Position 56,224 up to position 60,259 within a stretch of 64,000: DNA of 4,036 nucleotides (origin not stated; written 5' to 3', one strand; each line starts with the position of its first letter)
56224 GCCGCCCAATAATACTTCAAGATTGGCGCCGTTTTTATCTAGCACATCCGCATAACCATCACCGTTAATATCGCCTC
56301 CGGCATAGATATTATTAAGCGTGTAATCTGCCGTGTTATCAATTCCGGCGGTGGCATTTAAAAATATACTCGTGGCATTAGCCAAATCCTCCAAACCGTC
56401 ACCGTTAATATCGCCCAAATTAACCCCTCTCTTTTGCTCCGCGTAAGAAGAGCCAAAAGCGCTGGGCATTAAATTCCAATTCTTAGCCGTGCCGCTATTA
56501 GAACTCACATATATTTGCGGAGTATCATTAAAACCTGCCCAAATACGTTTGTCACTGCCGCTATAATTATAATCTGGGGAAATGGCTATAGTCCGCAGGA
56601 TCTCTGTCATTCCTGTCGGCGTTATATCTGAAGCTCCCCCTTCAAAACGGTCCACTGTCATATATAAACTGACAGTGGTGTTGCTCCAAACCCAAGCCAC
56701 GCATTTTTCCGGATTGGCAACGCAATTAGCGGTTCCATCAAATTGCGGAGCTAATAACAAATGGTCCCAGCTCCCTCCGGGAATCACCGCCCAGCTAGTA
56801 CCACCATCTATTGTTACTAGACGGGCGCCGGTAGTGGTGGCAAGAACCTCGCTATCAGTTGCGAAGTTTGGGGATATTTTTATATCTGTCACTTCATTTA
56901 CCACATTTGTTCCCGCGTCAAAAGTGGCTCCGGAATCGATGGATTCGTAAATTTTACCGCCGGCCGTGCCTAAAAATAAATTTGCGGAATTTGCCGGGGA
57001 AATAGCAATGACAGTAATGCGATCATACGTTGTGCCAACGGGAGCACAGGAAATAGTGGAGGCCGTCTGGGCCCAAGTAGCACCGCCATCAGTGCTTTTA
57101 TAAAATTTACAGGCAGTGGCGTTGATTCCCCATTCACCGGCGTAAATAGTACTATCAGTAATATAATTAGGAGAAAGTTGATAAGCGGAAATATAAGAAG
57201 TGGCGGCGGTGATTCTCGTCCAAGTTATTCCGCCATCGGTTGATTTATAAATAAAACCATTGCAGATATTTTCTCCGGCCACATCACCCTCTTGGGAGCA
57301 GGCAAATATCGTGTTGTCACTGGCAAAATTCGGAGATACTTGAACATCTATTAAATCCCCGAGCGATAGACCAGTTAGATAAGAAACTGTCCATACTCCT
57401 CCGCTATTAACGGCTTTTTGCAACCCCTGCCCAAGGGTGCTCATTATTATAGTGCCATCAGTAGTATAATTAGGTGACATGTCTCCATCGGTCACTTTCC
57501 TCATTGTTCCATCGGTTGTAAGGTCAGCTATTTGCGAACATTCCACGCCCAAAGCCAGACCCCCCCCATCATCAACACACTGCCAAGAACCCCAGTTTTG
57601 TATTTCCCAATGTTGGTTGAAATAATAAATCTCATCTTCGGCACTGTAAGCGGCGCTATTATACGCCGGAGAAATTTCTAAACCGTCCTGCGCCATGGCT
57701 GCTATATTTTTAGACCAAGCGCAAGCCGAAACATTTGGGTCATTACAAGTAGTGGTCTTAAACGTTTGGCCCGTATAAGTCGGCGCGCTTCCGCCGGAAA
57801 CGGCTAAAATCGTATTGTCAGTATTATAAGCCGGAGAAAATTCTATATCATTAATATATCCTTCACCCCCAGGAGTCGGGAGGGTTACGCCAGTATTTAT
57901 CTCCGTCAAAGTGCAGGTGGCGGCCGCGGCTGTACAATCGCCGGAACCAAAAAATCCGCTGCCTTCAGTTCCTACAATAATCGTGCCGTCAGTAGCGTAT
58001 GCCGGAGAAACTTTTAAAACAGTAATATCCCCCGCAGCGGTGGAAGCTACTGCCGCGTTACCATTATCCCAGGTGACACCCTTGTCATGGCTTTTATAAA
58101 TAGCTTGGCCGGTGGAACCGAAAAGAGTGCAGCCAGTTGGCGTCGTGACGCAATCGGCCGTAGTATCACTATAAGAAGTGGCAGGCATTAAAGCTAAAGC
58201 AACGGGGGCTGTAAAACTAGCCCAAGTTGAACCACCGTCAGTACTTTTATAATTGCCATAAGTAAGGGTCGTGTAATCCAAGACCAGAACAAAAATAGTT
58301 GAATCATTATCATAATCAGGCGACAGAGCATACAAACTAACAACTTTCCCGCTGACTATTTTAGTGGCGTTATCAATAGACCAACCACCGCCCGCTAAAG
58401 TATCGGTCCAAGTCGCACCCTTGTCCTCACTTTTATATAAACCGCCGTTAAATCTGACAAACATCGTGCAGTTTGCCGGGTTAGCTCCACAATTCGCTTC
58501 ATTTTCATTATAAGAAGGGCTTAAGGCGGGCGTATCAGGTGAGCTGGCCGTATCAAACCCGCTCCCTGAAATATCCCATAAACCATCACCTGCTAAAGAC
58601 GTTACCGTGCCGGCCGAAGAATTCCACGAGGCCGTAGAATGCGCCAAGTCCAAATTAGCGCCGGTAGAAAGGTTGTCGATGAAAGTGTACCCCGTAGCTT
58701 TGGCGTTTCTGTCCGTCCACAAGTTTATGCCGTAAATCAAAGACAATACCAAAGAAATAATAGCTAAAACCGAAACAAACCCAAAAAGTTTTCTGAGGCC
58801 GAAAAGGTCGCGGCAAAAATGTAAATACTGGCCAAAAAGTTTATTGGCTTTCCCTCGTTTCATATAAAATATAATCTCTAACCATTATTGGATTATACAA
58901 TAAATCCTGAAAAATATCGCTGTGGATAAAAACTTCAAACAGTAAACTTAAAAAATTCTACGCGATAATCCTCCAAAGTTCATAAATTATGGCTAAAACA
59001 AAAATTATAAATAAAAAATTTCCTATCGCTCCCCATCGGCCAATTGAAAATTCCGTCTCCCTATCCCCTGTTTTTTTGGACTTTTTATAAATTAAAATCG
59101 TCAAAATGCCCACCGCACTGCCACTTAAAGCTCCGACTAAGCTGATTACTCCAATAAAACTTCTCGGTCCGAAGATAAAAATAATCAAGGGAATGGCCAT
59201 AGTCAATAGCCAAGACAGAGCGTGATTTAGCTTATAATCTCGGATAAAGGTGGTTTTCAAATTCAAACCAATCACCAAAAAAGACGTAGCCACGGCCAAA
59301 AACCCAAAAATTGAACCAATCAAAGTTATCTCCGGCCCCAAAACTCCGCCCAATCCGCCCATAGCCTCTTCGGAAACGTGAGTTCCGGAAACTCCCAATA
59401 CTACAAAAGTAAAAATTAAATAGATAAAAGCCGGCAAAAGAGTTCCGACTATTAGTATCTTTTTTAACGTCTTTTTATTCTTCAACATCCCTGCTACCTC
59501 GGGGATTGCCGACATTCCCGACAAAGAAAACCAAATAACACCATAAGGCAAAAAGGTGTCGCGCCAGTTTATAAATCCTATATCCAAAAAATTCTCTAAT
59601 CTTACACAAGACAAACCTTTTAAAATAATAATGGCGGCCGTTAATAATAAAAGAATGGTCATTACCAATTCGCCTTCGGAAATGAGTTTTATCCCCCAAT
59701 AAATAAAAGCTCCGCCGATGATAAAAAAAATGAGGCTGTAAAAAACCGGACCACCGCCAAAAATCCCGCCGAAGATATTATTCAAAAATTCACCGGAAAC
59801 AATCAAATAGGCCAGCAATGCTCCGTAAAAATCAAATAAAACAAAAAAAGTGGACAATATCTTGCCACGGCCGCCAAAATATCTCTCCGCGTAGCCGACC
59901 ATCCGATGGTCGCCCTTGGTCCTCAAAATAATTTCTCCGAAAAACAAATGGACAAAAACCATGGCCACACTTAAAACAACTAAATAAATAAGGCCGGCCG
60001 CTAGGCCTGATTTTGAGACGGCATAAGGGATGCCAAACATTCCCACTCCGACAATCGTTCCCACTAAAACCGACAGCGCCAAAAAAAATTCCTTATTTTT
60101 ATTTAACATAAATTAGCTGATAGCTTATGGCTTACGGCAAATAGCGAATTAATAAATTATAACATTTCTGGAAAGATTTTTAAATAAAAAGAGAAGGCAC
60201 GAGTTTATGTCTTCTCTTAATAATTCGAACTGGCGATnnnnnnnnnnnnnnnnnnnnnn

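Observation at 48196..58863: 3555-aa giant surface protein with BNR, FG-GAP, Fn3, SdrD-B and CarbopepD modules and internal TM helices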

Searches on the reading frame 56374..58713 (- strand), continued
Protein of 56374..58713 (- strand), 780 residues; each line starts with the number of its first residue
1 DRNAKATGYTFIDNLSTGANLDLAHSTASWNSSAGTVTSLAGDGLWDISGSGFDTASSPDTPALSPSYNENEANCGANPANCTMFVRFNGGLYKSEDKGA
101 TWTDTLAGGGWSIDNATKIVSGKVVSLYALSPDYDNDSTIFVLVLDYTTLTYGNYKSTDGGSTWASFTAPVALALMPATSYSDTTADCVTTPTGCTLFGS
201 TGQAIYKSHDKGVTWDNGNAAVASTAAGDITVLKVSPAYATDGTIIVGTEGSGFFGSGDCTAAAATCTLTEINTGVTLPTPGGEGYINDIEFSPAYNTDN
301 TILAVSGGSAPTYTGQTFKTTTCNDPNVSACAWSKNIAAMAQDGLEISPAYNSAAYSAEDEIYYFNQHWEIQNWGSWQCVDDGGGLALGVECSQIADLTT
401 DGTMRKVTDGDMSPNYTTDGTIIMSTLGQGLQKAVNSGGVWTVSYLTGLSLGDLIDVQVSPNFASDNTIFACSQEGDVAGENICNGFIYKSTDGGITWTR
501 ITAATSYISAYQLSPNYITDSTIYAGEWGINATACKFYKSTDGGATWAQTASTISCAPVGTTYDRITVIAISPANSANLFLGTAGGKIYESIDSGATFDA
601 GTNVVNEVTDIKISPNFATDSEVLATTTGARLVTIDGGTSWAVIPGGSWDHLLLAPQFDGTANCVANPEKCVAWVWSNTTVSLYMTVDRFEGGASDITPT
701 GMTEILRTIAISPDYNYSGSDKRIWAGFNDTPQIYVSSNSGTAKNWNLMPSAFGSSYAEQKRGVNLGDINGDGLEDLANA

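Call 86: fold_search(model_id=the predicted structure, library=pdb)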
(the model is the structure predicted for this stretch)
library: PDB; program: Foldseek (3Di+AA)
matches with E <= 10: 1625; with E <= 0.001: 1361
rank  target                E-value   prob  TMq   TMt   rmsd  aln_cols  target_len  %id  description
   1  6p2m_A                9.6e-17  1.00  0.25  0.27  21.1       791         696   14  Crystal structure of the Caldicellulosiruptor lactoaceticus GH74 (ClGH74a) enzyme in complex with LLG xyloglucan (released 2019-07-31)
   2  6p2n                  1.5e-16  1.00  0.31  0.31  15.7       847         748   15  Crystal structure of Paenibacillus graminis GH74 (PgGH74) (released 2019-07-31)
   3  2cn3_A                2.2e-16  1.00  0.31  0.31  16.1       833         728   13  Crystal Structures of Clostridium thermocellum Xyloglucanase (released 2006-05-22)
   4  2cn2_A                2.9e-16  1.00  0.32  0.34  16.6       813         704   13  Crystal Structures of Clostridium thermocellum Xyloglucanase (released 2006-05-22)
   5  6p2l_A                2.9e-16  1.00  0.27  0.28  19.0       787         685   15  Crystal structure of Niastella koreensis GH74 (NkGH74) enzyme (released 2019-07-31)
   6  5fkq_A                2.9e-16  1.00  0.25  0.26  20.9       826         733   13  Unraveling the first step of xyloglucan degradation by the soil saprophyte Cellvibrio japonicus through the functional (released 2015-11-04)
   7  5fkq_B                3.2e-16  1.00  0.26  0.26  20.9       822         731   13  Unraveling the first step of xyloglucan degradation by the soil saprophyte Cellvibrio japonicus through the functional (released 2015-11-04)
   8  5jwz_A                4.0e-16  1.00  0.25  0.26  20.7       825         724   13  Structure of a Putative Xyloglucanase from the Cellulolytic Bacteria Streptomyces sp. SirexAA-E (released 2016-06-01)
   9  6mgj_A                4.6e-16  1.00  0.33  0.32  16.0       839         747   14  Crystal structure of the catalytic domain from GH74 enzyme PoGH74 from Paenibacillus odorifer, apoenzyme (released 2019-01-23)
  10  5fkt_B                7.3e-16  1.00  0.26  0.26  20.9       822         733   14  Unraveling the first step of xyloglucan degradation by the soil saprophyte Cellvibrio japonicus through the functional (released 2015-11-04)
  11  5fkr                  9.0e-16  1.00  0.25  0.25  20.9       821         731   13  Unraveling the first step of xyloglucan degradation by the soil saprophyte Cellvibrio japonicus through the functional a (released 2015-11-25)
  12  5jwz_B                1.6e-15  1.00  0.25  0.25  21.0       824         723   13  Structure of a Putative Xyloglucanase from the Cellulolytic Bacteria Streptomyces sp. SirexAA-E (released 2016-06-01)
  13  7kn8_A                3.9e-15  1.00  0.25  0.26  20.8       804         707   12  Crystal structure of the GH74 xyloglucanase from Xanthomonas campestris (Xcc1752) (released 2021-05-26)
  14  6rxt_UL               5.3e-15  1.00  0.32  0.31  15.1       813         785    9  Cryo-EM structure of the 90S pre-ribosome (Kre33-Noc4) from Chaetomium thermophilum, state A (released 2019-08-14)
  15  2ymu_A                6.5e-15  1.00  0.29  0.36  20.4       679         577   13  Structure of a highly repetitive propeller structure (released 2012-10-17)
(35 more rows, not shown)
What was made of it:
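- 56464..58698 (-): Residues 56-800: tandem Asp-box (BNR) beta-propeller region with C-x6-8-C loops. The top 13 Foldseek PDB hits are GH74 double propellers (call 86).
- On BNR/Asp-box beta-propeller (PF02012; GH74/Ycf48/sortilin type): The top Foldseek hits are GH74 (call 86).
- On Glycoside hydrolase family 74: Identity is 12-15% (call 86).
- The top 13 Foldseek hits are GH74 xyloglucanases (call 86).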

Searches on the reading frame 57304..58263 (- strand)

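Call 16: search_protein_families(library=pfam, proteins=[window:57304-58263:-], max_evalue=0.05)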
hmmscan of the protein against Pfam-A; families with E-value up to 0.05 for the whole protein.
window:57304-58263:- (320 aa): 1 family
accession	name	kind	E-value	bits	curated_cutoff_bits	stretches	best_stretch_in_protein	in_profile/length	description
PF15902.12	Sortilin-Vps10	-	0.0062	15.8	33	1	5-74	48-118/446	Sortilin, neurotensin receptor 3,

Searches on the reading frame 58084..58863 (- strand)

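Call 16: search_protein_families(library=pfam, proteins=[window:58084-58863:-], max_evalue=0.05)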
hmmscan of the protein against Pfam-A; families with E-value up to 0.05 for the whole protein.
window:58084-58863:- (260 aa): 2 families
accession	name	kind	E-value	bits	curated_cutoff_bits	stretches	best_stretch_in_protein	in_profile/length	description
PF15902.12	Sortilin-Vps10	-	0.023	13.9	33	0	142-234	3-78/446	Sortilin, neurotensin receptor 3,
PF02012.26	BNR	-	0.026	14.9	27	0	205-215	1-11/12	BNR/Asp-box repeat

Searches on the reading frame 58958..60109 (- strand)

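Call 8: search_protein_families(library=pfam, proteins=[window:58958-60109:-], max_evalue=0.001)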
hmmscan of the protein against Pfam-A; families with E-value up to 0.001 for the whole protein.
window:58958-60109:- (383 aa): 4 families
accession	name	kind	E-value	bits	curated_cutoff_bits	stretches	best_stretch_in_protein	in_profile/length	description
PF03222.19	Trp_Tyr_perm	-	9.7e-32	111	22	1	5-376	2-389/393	Tryptophan/tyrosine permease family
PF01490.24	Aa_trans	-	6.1e-12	45.3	25.6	1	11-330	8-357/410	Transmembrane amino acid transporter protein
PF13520.12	AA_permease_2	-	1.1e-06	28.3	27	1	8-274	3-277/427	Amino acid permease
PF03845.19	Spore_permease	-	9.6e-05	21.8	23.4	1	11-244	7-237/321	Spore germination protein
